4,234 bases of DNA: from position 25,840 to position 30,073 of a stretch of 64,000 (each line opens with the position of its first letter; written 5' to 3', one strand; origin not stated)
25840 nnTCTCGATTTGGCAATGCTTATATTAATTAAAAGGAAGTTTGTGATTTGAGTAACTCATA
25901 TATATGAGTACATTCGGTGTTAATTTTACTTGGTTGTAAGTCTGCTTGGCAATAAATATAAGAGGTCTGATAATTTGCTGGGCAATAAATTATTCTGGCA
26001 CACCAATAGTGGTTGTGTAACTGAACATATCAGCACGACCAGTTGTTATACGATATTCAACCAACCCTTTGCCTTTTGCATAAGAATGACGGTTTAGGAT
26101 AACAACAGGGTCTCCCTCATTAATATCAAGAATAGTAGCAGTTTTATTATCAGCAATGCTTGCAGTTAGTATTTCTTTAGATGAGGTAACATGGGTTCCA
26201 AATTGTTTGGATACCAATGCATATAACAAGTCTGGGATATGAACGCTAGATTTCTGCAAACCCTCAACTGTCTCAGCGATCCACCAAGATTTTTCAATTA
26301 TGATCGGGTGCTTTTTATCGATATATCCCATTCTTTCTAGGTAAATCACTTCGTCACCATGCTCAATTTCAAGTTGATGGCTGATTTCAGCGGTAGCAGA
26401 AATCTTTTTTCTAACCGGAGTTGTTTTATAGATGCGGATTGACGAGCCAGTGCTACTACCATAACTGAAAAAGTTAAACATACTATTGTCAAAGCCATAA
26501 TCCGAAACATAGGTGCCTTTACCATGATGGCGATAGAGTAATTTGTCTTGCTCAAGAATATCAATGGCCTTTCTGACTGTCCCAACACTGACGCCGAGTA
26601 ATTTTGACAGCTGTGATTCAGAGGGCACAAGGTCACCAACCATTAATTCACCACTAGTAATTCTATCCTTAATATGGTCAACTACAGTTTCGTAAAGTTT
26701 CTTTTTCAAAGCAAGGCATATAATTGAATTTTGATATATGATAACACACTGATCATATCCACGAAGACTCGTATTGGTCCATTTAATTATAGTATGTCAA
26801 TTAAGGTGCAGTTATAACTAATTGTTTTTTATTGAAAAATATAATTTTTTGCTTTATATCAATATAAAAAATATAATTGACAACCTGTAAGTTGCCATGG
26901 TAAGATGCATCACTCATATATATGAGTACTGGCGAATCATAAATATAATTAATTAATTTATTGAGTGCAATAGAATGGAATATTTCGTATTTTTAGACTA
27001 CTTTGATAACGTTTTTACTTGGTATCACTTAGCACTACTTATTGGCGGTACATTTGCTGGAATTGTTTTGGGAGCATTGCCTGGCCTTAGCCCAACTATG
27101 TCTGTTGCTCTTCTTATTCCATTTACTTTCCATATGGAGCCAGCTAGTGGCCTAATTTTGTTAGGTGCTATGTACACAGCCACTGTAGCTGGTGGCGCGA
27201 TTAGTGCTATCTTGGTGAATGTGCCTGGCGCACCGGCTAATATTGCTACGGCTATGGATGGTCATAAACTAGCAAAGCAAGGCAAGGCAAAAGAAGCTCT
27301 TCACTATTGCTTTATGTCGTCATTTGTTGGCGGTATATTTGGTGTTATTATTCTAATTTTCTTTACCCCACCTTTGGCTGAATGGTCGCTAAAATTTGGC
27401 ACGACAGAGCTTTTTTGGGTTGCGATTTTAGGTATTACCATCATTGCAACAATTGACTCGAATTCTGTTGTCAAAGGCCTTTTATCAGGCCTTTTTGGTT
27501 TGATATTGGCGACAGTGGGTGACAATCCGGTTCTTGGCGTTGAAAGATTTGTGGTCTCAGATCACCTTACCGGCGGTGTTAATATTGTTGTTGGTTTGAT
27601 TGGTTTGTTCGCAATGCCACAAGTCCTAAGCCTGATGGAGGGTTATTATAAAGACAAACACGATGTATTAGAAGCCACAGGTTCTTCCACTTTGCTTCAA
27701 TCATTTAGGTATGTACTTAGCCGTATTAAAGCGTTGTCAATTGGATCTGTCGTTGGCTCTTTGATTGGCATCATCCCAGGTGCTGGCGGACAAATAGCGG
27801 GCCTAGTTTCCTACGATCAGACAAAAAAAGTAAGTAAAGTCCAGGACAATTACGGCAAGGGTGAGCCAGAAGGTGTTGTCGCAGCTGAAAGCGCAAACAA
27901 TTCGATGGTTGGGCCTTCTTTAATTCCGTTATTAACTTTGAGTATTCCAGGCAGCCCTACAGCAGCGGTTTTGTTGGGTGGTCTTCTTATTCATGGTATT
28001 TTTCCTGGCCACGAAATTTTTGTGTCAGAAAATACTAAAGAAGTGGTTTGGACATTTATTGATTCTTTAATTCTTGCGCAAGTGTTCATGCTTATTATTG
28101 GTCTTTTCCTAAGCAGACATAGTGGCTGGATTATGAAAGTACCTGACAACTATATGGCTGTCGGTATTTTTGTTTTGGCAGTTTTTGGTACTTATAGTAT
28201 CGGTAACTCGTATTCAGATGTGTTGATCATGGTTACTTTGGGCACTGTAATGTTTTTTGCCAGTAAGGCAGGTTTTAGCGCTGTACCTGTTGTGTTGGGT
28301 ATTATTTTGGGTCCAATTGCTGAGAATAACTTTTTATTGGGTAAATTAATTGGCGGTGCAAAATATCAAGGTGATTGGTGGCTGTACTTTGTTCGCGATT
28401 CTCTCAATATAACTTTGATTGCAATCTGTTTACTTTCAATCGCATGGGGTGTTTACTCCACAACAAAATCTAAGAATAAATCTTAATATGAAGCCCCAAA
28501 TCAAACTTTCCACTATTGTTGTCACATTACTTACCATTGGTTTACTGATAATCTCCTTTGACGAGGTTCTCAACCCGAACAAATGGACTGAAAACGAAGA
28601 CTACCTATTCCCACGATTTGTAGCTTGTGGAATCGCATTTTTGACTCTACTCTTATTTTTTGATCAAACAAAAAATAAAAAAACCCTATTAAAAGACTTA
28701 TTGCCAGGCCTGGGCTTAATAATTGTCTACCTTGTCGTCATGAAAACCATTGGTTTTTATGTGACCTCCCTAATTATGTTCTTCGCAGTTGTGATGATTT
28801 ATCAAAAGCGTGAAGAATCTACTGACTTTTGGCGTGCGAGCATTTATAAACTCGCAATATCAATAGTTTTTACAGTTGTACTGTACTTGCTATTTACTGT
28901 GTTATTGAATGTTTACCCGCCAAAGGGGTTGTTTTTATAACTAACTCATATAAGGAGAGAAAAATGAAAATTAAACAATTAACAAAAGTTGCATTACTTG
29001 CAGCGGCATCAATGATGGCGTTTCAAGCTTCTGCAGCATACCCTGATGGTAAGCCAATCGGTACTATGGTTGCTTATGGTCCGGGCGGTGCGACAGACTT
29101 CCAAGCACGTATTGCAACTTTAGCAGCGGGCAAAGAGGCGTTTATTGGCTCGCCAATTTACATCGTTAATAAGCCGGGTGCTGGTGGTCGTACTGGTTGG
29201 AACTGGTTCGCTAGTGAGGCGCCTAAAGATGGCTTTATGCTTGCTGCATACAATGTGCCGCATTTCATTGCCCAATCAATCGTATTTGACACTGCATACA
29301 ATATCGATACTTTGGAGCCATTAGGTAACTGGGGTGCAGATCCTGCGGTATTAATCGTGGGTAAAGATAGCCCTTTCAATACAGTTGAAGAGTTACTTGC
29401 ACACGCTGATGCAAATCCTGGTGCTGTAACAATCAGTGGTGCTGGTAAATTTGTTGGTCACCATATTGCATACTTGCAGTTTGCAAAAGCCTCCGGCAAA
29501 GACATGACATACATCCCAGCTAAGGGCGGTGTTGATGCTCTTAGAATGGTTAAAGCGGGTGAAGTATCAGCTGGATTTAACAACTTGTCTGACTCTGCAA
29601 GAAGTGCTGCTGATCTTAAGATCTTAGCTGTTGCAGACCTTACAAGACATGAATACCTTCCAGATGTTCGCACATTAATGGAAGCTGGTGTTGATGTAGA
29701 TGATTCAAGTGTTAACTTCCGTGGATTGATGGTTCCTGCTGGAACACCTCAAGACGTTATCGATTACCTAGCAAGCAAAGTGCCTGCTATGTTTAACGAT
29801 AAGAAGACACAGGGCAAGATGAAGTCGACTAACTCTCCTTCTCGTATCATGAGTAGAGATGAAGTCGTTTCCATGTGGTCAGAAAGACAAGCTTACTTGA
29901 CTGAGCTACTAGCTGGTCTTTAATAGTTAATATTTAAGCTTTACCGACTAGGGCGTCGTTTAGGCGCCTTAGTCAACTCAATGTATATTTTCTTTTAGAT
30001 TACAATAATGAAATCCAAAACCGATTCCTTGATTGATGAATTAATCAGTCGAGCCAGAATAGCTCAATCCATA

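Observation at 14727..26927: A 16-bp perfect palindrome just after the -10 of three look-alike promoters defines a candidate GntR/HutC regulon joining sulfonate uptake and desulfonation to two sulfite-oxidising systems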

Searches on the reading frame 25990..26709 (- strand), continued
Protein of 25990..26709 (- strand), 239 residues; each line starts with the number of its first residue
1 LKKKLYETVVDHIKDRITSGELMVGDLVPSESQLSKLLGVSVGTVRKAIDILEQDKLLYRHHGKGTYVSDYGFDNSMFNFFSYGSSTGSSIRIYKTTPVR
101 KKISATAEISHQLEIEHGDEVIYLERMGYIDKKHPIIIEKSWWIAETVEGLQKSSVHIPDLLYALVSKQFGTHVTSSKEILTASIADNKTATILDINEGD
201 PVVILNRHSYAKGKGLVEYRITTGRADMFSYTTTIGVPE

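Call 57: search_solved_structures(query=window:25990-26709:-, max_evalue=0.00001, show_alignments=2)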
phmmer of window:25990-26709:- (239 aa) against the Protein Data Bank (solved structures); distinct sequences matched with E-value up to 0.00001: 15.
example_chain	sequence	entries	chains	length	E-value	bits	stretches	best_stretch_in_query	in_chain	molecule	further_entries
2wv0_A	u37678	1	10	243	1.8e-15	60.4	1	5-231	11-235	HTH-TYPE TRANSCRIPTIONAL REPRESSOR YVOA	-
4u0v_A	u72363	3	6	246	1.9e-15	60.3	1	5-231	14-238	HTH-type transcriptional repressor YvoA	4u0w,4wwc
9i0v_A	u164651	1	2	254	2.8e-11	46.7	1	24-235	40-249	HTH-type transcriptional repressor DasR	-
4zs8_A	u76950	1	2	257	2.9e-11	46.6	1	24-235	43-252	HTH-type transcriptional repressor DasR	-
3edp_A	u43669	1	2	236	1.7e-09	40.9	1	2-213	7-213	Lin2111 protein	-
4u0y_A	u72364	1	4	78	1.4e-07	34.6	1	5-69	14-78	HTH-type transcriptional repressor YvoA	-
4zsb_A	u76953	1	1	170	2.1e-07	34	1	104-235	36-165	HTH-type transcriptional repressor DasR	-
4zsi_A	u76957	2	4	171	2.1e-07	34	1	104-235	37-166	HTH-type transcriptional repressor DasR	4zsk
3cnv_A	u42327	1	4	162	3e-07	33.5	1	101-233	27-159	Putative GntR-family transcriptional regulator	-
8pqm_A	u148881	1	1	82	3.9e-07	33.1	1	3-71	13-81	FadR family transcriptional regulator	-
2ra5_A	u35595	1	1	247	6.1e-07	32.5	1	6-232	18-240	Putative transcriptional regulator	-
2di3_A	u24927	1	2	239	1.3e-06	31.4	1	2-55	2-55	Bacterial regulatory proteins, GntR family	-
3f8m_A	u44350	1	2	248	2e-06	30.8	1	10-234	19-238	GntR-family protein transcriptional regulator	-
4ham_A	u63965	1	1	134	3.2e-06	30.1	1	4-70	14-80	Lmo2241 protein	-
4egy_A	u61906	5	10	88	8.4e-06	28.8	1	6-68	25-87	Arabinose metabolism transcriptional repressor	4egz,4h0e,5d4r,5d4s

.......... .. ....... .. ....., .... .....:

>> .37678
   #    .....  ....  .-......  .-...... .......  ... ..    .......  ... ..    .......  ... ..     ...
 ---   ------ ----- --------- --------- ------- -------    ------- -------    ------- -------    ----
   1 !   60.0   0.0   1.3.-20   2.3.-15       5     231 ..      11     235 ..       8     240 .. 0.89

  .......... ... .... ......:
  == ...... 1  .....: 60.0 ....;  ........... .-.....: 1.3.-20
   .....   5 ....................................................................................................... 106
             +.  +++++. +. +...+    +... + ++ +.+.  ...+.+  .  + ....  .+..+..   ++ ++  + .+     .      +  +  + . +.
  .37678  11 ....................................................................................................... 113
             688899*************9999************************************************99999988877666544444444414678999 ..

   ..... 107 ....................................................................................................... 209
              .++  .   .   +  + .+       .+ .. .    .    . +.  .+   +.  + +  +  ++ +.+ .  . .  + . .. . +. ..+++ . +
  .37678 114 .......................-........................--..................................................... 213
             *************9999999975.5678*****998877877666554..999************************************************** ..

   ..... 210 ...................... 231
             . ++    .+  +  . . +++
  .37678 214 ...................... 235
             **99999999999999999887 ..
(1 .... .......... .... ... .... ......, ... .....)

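Call 60: find_encoding_contigs(protein=P0032, flank=10000, max_places=2)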
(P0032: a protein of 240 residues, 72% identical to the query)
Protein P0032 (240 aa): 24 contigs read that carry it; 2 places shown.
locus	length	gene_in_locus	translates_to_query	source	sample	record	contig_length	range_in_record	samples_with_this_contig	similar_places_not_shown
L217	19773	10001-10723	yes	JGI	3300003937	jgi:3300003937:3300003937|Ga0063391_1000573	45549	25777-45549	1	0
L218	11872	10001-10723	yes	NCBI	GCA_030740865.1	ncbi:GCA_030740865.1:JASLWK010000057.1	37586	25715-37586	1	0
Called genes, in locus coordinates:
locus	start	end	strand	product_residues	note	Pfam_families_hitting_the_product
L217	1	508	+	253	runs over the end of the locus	PF01012:ETF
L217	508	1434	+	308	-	PF01012:ETF, PF00766:ETF_alpha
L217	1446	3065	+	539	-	PF00890:FAD_binding_2 (faint), PF01266:DAO (faint), PF01946:Thi4 (weak), PF13450:NAD_binding_8 (weak), PF21162:ETFQO_UQ-bd, PF05187:Fer4_ETF_QO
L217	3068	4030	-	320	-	PF01515:PTA_PTB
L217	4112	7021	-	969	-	PF00171:Aldedh, PF00501:AMP-binding, PF13193:AMP-binding_C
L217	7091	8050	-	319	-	PF03401:TctC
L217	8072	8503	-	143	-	PF07331:TctB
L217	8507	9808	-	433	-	PF01970:TctA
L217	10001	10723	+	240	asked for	PF00392:GntR, PF14502:HTH_41 (weak), PF01047:MarR (faint), PF13412:HTH_24 (faint), PF07702:UTRA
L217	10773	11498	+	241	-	PF00596:Aldolase_II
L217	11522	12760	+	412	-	PF00155:Aminotran_1_2, PF00266:Aminotran_5, PF01041:DegT_DnrJ_EryC1 (weak), PF01053:Cys_Met_Meta_PP, PF00266:Aminotran_5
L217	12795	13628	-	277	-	PF05721:PhyH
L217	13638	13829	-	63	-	-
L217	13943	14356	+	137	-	-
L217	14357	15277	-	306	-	PF04227:Indigoidine_A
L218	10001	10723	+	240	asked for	PF00392:GntR, PF14502:HTH_41 (weak), PF01047:MarR (faint), PF13412:HTH_24 (faint), PF07702:UTRA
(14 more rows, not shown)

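Call 61: find_encoding_contigs(protein=P0014, flank=10000, max_places=1)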
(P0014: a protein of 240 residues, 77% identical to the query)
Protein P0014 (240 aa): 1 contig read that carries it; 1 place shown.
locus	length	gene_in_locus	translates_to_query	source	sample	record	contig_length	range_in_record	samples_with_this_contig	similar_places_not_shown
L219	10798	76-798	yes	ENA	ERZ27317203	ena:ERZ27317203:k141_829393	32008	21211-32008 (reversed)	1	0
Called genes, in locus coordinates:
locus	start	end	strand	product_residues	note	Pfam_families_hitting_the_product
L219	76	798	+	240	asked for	PF00392:GntR, PF14502:HTH_41 (weak), PF08220:HTH_DeoR (weak), PF07702:UTRA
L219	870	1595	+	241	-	PF00596:Aldolase_II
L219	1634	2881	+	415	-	PF00155:Aminotran_1_2 (weak), PF00266:Aminotran_5, PF01041:DegT_DnrJ_EryC1 (weak), PF01053:Cys_Met_Meta_PP (weak)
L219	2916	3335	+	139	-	PF10067:DUF2306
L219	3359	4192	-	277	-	PF05721:PhyH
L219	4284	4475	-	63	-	-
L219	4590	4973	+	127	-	-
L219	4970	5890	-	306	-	PF04227:Indigoidine_A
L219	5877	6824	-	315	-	PF00294:PfkB, PF08543:Phos_pyr_kin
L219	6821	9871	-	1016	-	PF00873:ACR_tran, PF02355:SecD_SecF_C (weak)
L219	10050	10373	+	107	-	PF04244:DPRP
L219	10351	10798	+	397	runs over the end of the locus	PF04244:DPRP, PF03441:FAD_binding_7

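Call 69: search_protein_families(library=pfam, proteins=[L032:7624-9240:+, L032:8056-9252:-, L032:10642-12006:+, L032:12014-12808:+, L032:13305-13886:+, L032:14397-15734:+, L032:15734-16741:+, L032:5766-6821:-, L032:4648-5757:+, L032:9968-10699:+], max_evalue=0.00001)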
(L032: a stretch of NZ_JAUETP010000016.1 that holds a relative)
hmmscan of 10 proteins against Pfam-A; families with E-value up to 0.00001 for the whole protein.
L032:7624-9240:+ (538 aa): 1 family
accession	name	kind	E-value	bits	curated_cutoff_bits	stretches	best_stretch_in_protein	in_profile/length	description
PF01551.29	Peptidase_M23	-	7.6e-06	26.5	28.7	0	391-481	6-89/96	Peptidase family M23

L032:8056-9252:- (398 aa): 0 families

L032:10642-12006:+ (454 aa): 2 families
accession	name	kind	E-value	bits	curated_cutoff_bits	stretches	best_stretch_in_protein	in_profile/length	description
PF07690.21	MFS_1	-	5.6e-43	147.6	33.4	1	63-355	6-298/347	Major Facilitator Superfamily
PF00083.30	Sugar_tr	-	1.3e-27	97.2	22.3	2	35-232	31-192/452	Sugar (and other) transporter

L032:12014-12808:+ (264 aa): 1 family
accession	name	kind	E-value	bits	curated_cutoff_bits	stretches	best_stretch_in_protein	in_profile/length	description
PF04909.20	Amidohydro_2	-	1.1e-44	153.9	26.4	1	4-264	1-289/289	Amidohydrolase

L032:13305-13886:+ (193 aa): 0 families

L032:14397-15734:+ (445 aa): 2 families
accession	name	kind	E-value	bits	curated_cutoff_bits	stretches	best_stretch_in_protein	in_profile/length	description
PF13406.11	SLT_2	-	1.4e-87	294.1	24.3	1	75-364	2-292/292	Transglycosylase SLT domain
PF01471.23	PG_binding_1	-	5e-12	46.3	23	1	386-441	3-57/57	Putative peptidoglycan binding domain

L032:15734-16741:+ (335 aa): 0 families

L032:5766-6821:- (351 aa): 1 family
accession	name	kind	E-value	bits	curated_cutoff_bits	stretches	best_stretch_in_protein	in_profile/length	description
PF00152.25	tRNA-synt_2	-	5.9e-38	131.1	25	1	18-344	16-303/308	tRNA synthetases class II (D, K and N)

L032:4648-5757:+ (369 aa): 0 families

L032:9968-10699:+ (243 aa): 3 families
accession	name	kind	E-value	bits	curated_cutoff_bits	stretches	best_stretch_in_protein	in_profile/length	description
PF07702.18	UTRA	-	1.7e-35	122.4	23.8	1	97-237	3-141/141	UTRA domain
PF00392.27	GntR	-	1e-18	67.2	27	1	12-75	1-64/64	Bacterial regulatory proteins, gntR family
PF14502.12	HTH_41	-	7.3e-06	25.8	25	0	31-75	2-48/48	Helix-turn-helix domain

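Call 71: list_cluster_members(proteins=[P0097, P0087, P0010])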
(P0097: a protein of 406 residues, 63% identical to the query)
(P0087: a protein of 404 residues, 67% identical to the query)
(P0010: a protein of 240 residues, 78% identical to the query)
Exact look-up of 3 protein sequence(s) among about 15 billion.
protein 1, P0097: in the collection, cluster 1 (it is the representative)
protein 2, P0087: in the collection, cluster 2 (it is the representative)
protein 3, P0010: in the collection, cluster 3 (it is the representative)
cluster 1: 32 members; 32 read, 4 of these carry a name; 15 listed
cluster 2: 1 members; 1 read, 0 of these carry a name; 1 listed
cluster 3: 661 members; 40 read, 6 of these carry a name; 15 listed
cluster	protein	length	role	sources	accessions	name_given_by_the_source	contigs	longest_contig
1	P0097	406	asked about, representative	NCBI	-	-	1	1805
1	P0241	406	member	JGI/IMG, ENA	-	phosphate acetyltransferase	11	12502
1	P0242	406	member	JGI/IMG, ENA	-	phosphate acetyltransferase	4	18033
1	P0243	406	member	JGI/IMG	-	phosphate acetyltransferase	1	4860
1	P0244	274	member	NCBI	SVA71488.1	uncharacterized protein METZ01_LOCUS124342, partial [marine metagenome]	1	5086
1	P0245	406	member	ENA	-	-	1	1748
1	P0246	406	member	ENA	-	-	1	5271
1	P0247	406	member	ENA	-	-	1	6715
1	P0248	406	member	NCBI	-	-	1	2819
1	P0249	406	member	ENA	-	-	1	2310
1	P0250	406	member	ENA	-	-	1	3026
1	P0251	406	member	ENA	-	-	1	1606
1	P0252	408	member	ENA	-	-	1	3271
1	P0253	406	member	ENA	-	-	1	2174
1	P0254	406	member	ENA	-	-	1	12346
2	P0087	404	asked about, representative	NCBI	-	-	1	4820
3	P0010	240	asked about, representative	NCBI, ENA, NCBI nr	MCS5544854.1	MAG: GntR family transcriptional regulator [Gammaproteobacteria bacterium] | GntR family transcriptional regulator [Gammaproteobacteria bacterium]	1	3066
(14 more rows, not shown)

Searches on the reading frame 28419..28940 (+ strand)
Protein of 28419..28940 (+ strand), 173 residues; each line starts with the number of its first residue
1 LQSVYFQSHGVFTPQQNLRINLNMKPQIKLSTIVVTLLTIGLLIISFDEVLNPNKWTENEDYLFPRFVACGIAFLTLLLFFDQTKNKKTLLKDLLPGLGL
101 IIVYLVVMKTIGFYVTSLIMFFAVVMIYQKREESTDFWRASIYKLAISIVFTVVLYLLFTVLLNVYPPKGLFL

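Call 7: search_protein_families(library=ncbifam, proteins=[window:28419-28940:+])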
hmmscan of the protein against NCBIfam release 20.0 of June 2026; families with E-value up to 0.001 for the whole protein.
window:28419-28940:+ (173 aa): 0 families

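Call 49: search_protein_families(library=pfam, proteins=[window:28488-28940:+], max_evalue=0.001)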
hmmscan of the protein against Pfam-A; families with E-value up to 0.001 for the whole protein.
window:28488-28940:+ (150 aa): 1 family
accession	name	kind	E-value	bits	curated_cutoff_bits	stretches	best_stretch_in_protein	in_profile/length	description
PF07331.16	TctB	-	1.5e-15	58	29.1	1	17-143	8-135/137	Tripartite tricarboxylate transporter TctB family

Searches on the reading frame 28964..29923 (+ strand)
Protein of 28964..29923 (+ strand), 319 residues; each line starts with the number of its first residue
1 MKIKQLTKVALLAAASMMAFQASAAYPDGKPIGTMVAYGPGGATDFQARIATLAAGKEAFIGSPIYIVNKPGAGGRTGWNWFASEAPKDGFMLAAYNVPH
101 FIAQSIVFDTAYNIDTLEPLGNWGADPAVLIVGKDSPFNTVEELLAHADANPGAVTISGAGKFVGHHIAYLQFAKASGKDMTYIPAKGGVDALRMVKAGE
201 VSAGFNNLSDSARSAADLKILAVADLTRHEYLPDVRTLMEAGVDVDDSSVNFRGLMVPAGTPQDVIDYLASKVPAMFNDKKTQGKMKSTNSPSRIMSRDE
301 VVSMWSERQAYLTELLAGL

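Call 7: search_protein_families(library=ncbifam, proteins=[window:28964-29923:+])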
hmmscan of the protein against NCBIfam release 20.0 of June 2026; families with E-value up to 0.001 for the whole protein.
window:28964-29923:+ (319 aa): 0 families

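Call 49: search_protein_families(library=pfam, proteins=[window:28964-29923:+], max_evalue=0.001)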
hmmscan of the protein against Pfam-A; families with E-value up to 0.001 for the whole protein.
window:28964-29923:+ (319 aa): 1 family
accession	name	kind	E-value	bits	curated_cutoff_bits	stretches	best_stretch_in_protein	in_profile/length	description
PF03401.19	TctC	-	2.1e-30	106.6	27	1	53-271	5-224/274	Tripartite tricarboxylate transporter family receptor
